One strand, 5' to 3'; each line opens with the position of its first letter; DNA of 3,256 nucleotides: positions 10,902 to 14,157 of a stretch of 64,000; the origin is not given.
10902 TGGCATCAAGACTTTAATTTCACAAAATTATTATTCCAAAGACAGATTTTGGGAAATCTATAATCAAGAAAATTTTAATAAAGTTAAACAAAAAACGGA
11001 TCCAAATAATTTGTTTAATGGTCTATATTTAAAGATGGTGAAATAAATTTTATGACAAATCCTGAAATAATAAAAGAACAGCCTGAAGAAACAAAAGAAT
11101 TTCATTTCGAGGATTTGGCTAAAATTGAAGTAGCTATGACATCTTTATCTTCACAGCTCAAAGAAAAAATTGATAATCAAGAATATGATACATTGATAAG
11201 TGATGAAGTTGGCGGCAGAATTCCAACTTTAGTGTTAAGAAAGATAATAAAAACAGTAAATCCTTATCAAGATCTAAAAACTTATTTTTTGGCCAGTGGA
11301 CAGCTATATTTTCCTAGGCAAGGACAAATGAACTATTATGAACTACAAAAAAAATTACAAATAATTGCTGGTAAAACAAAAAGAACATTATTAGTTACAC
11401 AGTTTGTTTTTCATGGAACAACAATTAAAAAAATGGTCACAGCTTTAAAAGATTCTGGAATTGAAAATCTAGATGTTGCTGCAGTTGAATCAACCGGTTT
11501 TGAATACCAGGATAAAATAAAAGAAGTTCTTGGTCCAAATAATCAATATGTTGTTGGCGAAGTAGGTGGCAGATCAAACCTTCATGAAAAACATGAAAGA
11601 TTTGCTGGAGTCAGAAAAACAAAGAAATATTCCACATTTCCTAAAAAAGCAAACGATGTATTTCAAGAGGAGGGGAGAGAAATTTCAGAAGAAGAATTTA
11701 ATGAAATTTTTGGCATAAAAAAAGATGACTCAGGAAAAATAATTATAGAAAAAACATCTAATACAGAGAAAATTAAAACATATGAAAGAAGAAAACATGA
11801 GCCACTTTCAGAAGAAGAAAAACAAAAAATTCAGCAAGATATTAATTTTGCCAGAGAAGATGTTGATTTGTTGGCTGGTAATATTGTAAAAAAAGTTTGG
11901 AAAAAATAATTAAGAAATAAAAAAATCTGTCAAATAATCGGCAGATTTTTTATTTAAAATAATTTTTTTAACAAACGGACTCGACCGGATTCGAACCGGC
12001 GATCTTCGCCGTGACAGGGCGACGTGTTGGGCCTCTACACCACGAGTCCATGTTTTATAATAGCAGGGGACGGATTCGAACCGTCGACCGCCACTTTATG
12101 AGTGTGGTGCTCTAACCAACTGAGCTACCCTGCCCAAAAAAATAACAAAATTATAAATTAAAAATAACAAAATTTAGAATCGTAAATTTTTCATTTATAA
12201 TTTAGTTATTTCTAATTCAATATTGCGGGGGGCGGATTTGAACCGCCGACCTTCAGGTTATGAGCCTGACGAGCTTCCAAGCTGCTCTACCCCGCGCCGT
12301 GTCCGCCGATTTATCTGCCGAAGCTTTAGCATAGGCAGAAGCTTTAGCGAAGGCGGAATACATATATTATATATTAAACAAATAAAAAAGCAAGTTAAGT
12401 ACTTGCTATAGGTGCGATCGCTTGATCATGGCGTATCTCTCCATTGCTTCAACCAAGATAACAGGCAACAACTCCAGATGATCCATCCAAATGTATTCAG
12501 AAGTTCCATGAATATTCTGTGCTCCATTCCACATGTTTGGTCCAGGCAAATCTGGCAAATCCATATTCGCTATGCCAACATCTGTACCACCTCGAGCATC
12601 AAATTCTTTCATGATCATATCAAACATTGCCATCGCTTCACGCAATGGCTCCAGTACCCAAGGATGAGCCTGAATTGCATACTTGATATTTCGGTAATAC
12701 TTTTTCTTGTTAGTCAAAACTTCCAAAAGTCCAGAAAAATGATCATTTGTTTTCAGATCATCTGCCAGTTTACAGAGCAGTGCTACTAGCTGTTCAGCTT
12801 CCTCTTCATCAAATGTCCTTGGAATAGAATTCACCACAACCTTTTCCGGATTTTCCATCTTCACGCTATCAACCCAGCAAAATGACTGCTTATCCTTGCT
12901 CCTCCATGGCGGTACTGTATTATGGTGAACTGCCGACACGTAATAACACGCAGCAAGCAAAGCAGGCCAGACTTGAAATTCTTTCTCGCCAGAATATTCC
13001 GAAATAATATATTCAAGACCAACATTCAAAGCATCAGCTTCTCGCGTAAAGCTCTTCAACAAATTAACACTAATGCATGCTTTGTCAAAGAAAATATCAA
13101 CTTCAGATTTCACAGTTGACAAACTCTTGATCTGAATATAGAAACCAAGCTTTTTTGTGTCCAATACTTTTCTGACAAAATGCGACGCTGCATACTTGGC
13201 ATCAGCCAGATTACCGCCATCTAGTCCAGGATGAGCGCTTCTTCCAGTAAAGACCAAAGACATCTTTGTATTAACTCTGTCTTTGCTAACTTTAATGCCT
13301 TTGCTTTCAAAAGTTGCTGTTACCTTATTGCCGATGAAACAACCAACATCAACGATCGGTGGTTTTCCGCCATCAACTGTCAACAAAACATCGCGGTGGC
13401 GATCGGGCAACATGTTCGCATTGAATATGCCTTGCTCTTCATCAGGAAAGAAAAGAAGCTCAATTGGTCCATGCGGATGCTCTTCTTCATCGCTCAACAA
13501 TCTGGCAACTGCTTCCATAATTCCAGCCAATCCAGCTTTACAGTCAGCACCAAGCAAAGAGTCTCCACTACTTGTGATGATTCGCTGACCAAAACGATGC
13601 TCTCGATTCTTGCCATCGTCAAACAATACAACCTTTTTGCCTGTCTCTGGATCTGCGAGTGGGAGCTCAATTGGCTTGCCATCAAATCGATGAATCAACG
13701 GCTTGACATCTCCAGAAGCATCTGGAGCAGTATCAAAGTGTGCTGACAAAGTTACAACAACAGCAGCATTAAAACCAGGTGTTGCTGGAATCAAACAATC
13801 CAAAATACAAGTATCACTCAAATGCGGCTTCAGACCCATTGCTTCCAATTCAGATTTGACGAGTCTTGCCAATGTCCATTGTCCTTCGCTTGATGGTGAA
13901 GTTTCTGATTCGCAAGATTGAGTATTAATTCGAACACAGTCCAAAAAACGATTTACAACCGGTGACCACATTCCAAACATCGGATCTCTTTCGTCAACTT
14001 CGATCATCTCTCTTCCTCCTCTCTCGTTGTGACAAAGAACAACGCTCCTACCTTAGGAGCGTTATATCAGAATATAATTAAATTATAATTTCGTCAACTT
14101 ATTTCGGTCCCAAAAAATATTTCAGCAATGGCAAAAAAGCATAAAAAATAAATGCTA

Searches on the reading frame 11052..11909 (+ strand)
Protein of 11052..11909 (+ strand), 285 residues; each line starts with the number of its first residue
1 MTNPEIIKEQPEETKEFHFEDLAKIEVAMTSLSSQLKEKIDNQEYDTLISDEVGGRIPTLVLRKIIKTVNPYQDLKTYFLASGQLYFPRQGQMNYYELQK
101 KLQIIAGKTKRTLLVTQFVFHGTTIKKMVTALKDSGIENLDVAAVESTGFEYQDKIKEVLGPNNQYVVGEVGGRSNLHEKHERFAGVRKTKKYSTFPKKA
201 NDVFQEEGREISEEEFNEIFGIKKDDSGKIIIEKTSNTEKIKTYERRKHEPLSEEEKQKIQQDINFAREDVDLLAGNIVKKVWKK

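Call 36: search_protein_families(library=pfam, proteins=[window:11052-11909:+], max_evalue=0.1)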
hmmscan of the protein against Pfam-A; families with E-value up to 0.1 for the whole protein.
window:11052-11909:+ (285 aa): 2 families
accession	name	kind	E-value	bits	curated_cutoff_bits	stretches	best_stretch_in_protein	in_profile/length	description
PF00156.33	Pribosyltran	-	0.022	14.5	26.3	1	24-145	10-123/158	Phosphoribosyl transferase domain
PF13419.12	HAD_2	-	0.083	13.4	23.8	0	200-254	20-75/178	Haloacid dehalogenase-like hydrolase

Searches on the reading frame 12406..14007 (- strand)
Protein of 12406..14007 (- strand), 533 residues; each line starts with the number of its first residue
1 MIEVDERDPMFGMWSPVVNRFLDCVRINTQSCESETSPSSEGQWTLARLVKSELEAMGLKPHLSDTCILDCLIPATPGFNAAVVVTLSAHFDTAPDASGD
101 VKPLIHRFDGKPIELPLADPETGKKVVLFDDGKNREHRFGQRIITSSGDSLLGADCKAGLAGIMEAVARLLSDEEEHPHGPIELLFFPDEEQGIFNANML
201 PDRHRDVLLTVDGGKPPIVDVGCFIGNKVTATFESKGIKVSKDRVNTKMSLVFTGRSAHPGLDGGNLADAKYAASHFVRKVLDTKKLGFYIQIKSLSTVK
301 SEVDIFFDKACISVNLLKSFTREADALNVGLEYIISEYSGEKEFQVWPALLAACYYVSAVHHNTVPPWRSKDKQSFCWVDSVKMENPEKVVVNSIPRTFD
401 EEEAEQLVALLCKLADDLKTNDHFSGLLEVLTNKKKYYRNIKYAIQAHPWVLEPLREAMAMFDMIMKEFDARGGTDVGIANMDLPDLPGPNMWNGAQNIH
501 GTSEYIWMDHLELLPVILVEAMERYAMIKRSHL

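Call 36: search_protein_families(library=pfam, proteins=[window:12406-14007:-], max_evalue=0.1)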
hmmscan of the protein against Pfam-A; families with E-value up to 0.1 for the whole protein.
window:12406-14007:- (533 aa): 2 families
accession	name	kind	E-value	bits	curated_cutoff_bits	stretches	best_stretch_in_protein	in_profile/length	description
PF01546.33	Peptidase_M20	-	2.6e-09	37.7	24.6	1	154-523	34-205/206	Peptidase family M20/M25/M40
PF04389.22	Peptidase_M28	-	0.002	18.3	21.3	1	82-199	12-75/193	Peptidase family M28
